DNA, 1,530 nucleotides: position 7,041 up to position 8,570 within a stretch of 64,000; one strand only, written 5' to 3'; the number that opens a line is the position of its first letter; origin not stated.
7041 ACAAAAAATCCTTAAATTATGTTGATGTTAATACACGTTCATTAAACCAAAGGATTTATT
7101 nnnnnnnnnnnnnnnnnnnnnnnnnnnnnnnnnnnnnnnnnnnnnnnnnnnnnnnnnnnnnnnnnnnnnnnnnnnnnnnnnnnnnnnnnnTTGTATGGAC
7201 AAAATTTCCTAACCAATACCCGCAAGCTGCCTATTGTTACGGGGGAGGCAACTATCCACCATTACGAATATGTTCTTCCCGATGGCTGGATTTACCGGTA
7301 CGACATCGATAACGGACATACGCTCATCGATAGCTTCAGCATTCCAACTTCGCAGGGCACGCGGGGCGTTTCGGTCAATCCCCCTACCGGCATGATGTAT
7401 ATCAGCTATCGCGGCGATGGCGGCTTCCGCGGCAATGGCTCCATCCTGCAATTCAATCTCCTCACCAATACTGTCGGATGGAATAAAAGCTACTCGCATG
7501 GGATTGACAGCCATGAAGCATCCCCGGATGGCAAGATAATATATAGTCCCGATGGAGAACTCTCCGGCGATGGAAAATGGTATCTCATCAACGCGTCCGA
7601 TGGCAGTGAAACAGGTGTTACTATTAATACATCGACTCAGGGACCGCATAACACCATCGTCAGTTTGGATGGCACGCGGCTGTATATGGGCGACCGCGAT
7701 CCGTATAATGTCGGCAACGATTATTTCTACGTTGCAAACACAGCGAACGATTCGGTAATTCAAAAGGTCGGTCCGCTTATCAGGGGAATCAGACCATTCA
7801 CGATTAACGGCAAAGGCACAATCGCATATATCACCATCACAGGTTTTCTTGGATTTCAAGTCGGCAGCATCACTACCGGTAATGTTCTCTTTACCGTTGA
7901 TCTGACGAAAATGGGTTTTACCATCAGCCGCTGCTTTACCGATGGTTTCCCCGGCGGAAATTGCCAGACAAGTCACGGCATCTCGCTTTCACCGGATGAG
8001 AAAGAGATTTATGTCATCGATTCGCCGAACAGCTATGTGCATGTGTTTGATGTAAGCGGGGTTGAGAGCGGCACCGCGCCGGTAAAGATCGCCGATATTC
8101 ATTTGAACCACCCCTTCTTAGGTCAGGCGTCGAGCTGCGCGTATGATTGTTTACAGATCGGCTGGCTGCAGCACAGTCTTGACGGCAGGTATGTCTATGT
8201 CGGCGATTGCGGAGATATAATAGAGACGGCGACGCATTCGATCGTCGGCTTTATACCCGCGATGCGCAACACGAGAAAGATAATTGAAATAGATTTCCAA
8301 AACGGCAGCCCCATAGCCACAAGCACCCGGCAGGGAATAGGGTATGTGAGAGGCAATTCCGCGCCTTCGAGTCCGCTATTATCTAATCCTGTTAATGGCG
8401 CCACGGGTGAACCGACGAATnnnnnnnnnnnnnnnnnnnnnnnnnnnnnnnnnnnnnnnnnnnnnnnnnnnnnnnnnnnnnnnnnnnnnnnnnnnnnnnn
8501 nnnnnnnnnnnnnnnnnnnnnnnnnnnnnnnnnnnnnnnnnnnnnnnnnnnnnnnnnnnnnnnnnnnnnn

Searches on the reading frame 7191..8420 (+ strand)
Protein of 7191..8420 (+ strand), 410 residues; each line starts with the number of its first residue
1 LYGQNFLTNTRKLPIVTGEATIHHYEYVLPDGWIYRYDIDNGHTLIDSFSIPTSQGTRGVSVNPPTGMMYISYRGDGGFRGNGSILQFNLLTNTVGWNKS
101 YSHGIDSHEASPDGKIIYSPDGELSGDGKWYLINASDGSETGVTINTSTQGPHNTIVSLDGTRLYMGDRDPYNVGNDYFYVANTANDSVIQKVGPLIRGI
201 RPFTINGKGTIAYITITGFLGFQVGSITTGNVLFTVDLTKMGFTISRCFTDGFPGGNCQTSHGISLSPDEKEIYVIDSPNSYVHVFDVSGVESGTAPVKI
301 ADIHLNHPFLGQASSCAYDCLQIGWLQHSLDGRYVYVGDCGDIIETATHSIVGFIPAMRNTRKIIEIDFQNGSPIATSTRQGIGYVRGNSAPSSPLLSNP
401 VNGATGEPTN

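Call 73: search_solved_structures(query=window:7191-8420:+, max_evalue=1)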
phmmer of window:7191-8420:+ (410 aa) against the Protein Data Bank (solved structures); distinct sequences matched with E-value up to 1: 1.
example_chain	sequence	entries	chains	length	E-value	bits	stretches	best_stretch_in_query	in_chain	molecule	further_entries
2yb7_A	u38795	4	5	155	0.066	15.3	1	37-88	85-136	CARBOHYDRATE BINDING FAMILY 6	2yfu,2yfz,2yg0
